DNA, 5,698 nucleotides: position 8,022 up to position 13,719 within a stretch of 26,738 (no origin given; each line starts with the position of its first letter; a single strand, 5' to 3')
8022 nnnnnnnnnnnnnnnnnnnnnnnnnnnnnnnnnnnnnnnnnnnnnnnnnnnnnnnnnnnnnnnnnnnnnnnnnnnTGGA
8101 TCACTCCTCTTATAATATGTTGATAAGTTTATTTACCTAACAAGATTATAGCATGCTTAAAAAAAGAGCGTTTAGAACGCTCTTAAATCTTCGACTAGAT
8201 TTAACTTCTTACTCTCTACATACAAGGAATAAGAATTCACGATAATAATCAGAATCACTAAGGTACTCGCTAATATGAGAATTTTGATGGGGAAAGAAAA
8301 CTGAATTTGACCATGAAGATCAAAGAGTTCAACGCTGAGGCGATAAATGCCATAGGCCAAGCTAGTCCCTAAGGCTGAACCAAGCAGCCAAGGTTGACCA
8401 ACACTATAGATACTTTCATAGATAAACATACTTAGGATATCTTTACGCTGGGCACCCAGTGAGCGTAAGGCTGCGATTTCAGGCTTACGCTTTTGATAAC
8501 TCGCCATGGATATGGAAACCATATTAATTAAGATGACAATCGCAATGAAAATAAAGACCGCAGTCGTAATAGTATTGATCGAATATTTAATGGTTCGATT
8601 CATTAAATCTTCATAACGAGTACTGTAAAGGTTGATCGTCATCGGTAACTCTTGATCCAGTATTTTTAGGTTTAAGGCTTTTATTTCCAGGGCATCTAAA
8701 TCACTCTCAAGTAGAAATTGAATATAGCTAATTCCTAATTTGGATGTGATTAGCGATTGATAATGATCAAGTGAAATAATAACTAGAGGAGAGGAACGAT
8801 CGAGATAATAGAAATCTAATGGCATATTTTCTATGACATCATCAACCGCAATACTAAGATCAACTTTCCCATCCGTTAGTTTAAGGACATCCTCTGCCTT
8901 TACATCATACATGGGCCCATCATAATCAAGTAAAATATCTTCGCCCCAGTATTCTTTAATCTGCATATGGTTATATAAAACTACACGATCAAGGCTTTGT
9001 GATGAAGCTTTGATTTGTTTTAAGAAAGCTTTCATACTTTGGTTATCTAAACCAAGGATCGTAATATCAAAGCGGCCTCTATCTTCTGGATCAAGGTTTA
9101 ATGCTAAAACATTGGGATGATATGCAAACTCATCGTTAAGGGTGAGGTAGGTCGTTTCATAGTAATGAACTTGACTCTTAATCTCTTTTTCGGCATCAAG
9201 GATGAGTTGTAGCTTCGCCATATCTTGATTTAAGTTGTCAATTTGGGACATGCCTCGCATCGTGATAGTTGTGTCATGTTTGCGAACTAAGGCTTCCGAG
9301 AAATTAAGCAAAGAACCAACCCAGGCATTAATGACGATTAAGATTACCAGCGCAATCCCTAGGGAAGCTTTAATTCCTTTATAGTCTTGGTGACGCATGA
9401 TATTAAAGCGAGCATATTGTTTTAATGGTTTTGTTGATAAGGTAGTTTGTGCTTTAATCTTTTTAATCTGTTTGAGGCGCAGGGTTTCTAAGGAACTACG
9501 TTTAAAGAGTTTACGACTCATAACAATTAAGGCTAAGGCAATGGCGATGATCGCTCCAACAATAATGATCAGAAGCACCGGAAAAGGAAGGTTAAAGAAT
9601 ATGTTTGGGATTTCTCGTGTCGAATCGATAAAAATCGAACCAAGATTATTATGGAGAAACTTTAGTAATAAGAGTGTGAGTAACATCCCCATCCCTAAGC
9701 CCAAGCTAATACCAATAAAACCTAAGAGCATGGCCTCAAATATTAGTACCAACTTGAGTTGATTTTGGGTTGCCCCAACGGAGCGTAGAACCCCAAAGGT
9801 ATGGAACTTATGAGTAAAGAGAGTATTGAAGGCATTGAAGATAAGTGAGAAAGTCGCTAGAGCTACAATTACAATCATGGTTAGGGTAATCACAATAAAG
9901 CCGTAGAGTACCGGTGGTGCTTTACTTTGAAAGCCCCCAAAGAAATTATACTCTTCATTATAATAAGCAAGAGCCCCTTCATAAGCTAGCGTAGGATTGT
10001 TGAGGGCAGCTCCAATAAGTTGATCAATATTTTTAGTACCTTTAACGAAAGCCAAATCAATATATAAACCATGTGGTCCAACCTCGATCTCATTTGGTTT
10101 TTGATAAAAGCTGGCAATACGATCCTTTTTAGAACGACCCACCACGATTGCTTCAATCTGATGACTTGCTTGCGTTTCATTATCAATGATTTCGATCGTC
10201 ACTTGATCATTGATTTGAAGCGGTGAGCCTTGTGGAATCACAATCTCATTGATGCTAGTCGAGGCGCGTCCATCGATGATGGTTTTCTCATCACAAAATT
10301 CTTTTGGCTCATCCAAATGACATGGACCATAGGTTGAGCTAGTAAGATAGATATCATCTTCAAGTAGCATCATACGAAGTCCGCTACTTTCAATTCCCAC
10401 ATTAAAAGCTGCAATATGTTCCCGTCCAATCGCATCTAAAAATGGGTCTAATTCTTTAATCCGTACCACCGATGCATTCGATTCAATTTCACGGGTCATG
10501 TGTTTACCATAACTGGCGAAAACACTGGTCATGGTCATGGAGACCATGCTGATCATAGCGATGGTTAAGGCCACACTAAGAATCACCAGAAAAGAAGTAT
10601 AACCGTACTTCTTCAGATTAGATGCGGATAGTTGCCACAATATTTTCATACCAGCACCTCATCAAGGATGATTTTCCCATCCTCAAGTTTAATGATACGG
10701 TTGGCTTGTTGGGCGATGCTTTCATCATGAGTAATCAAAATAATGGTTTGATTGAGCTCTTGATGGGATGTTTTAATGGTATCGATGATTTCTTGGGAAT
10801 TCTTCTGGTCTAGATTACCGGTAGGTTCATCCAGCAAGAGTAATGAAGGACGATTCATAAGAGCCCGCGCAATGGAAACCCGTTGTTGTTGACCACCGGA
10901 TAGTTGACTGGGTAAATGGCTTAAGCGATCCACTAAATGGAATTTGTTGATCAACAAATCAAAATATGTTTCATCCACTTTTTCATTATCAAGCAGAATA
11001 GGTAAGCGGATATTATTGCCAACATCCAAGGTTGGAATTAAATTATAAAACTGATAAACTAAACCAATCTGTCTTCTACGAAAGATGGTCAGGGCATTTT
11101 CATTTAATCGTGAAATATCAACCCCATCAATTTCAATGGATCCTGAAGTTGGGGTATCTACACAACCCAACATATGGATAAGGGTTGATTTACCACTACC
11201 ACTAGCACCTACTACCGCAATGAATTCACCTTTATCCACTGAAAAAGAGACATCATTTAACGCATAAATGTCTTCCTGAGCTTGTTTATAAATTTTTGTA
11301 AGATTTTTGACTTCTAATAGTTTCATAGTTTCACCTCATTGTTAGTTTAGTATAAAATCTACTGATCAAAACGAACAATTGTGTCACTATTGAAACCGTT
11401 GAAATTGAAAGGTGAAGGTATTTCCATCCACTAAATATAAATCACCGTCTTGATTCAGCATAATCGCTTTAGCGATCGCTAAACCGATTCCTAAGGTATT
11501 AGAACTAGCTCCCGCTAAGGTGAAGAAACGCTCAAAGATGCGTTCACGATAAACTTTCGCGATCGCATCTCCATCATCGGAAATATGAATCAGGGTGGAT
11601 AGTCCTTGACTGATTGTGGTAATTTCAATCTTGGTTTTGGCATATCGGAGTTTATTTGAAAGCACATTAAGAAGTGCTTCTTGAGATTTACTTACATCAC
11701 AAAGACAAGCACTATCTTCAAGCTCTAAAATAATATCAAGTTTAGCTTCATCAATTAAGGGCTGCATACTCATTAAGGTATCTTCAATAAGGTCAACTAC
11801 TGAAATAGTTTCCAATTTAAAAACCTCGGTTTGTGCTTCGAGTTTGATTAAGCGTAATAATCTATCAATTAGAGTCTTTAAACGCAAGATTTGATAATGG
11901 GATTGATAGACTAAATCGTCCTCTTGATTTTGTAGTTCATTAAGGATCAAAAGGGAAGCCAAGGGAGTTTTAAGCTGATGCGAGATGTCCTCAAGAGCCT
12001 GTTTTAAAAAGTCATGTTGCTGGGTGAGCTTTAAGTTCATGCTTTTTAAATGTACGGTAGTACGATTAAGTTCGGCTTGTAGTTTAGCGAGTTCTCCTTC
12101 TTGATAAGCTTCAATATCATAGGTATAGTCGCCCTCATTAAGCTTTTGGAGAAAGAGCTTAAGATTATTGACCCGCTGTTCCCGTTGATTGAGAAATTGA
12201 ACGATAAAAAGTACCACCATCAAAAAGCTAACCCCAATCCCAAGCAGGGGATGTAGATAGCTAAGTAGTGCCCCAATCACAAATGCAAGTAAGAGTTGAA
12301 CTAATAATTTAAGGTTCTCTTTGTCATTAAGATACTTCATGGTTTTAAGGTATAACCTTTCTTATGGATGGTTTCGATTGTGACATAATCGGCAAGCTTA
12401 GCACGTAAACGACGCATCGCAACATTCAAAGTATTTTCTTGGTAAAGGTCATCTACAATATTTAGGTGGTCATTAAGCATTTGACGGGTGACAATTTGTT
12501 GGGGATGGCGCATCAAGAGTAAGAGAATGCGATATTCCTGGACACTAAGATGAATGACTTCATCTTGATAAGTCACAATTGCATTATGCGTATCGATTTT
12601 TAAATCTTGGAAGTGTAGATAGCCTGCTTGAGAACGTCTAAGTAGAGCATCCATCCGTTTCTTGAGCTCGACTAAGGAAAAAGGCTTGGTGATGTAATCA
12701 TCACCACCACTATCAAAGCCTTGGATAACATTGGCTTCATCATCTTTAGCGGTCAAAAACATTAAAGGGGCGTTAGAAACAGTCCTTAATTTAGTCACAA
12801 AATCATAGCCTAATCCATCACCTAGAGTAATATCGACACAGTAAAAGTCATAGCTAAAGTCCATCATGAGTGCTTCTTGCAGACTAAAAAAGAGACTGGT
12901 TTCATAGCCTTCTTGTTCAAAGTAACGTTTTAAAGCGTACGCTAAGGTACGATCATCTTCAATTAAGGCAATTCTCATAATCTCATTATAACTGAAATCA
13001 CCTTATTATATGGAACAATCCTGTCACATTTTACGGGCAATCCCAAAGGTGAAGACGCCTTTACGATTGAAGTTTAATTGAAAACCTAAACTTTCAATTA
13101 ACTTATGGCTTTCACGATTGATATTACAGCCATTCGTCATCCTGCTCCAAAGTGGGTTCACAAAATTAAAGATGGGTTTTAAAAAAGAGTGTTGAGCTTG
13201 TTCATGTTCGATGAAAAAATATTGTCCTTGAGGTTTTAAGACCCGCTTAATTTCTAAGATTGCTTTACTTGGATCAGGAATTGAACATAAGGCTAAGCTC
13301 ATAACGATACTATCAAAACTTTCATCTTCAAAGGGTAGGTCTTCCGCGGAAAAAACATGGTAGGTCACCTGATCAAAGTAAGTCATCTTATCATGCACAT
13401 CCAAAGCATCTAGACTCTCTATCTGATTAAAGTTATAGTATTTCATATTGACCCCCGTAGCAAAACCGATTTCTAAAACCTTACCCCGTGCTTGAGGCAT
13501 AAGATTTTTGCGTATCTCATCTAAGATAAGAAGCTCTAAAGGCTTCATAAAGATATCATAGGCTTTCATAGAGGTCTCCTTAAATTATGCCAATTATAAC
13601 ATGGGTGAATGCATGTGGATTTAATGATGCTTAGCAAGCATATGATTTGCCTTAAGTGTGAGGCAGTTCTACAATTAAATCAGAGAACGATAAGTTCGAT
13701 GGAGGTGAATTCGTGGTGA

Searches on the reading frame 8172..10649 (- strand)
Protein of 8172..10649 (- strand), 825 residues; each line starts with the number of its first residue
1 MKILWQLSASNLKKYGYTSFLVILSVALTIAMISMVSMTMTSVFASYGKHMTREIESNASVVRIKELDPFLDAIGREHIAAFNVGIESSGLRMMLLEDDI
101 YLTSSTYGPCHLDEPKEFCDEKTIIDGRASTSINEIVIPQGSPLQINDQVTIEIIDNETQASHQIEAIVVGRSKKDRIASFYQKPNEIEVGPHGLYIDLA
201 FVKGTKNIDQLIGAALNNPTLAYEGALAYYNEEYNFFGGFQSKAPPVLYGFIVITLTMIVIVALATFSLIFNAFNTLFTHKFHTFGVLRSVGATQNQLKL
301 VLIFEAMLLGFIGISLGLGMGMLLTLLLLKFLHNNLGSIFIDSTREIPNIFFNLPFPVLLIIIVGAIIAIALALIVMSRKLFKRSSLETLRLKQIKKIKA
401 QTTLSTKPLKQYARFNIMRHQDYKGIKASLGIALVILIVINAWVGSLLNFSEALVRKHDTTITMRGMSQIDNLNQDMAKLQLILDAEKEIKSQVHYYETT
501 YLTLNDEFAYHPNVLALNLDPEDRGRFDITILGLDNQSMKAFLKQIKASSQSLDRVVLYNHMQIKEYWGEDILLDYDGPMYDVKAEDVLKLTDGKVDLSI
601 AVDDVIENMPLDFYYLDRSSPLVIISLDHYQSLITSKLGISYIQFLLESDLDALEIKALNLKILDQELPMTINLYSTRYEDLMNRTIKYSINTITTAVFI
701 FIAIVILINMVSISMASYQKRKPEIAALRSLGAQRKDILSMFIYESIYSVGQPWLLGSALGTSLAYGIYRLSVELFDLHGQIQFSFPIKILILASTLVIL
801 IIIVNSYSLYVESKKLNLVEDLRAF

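Call 6: search_protein_families(library=pfam, proteins=[window:8172-10649:-])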
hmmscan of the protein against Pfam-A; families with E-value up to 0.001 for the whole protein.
window:8172-10649:- (825 aa): 1 family
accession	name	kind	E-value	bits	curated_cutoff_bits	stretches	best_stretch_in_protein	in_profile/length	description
PF02687.27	FtsX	-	2.5e-21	76.4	25.5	2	257-384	2-118/120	FtsX-like permease C-terminal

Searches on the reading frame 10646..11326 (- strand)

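Call 6: search_protein_families(library=pfam, proteins=[window:10646-11326:-])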
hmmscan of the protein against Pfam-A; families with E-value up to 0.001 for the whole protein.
window:10646-11326:- (226 aa): 5 families
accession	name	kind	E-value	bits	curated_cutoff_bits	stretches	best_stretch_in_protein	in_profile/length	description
PF00005.33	ABC_tran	-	5.7e-35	121.3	25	1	23-169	1-136/137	ABC transporter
PF02463.25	SMC_N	-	1.1e-10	41.7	40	1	138-214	133-211/220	RecF/RecN/SMC N terminal domain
PF13304.12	AAA_21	-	0.00011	22.8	27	0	152-202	252-300/304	AAA domain, putative AbiEii toxin, Type IV TA system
PF20720.3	nSTAND3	-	0.00025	21.2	27.2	0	29-53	13-37/155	Novel STAND NTPase 3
PF13555.12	AAA_29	-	0.00035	20.7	27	1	25-50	14-39/61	P-loop containing region of AAA domain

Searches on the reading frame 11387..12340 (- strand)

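Call 6: search_protein_families(library=pfam, proteins=[window:11387-12340:-])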
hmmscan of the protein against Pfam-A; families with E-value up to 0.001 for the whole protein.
window:11387-12340:- (317 aa): 2 families
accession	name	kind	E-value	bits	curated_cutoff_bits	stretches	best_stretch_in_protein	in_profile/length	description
PF02518.31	HATPase_c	-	2.1e-10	41.4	26.4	1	218-314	5-108/111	Histidine kinase-, DNA gyrase B-, and HSP90-like ATPase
PF00512.31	HisKA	-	3.3e-06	27.5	26.9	1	113-169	3-65/66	His Kinase A (phospho-acceptor) domain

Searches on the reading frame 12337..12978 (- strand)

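Call 6: search_protein_families(library=pfam, proteins=[window:12337-12978:-])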
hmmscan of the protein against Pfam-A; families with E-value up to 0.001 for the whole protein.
window:12337-12978:- (213 aa): 2 families
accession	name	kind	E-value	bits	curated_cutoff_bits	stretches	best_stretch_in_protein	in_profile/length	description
PF00072.30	Response_reg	-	1.7e-17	64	30.2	1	3-109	1-110/111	Response regulator receiver domain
PF00486.34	Trans_reg_C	-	1.1e-16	61.1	26.2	1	140-211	2-77/77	Transcriptional regulatory protein, C terminal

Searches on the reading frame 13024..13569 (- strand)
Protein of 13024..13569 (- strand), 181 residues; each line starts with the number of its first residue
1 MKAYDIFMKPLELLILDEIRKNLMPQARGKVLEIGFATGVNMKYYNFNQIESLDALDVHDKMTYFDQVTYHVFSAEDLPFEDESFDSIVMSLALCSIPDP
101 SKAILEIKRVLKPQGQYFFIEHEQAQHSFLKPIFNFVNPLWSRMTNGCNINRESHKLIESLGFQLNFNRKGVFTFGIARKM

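Call 6: search_protein_families(library=pfam, proteins=[window:13024-13569:-])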
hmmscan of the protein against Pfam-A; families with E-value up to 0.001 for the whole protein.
window:13024-13569:- (181 aa): 7 families
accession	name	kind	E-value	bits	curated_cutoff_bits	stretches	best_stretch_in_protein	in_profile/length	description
PF08241.18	Methyltransf_11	-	5.2e-17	62.7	21.2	1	32-119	1-95/95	Methyltransferase domain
PF13489.12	Methyltransf_23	-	1.7e-12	47.9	27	1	17-126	11-123/164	Methyltransferase domain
PF01209.24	Ubie_methyltran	-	2.3e-11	43.9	20.1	1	65-134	97-166/233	ubiE/COQ5 methyltransferase family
PF13847.12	Methyltransf_31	-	8.2e-11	42.2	27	1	63-123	51-113/145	Methyltransferase domain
PF13649.12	Methyltransf_25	-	2.6e-10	41.3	27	1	31-115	1-97/97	Methyltransferase domain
PF08242.18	Methyltransf_12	-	1.3e-06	29.5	30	1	32-116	1-97/98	Methyltransferase domain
PF05148.21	Methyltransf_8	-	0.0006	20.2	27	1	31-121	76-158/219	Hypothetical methyltransferase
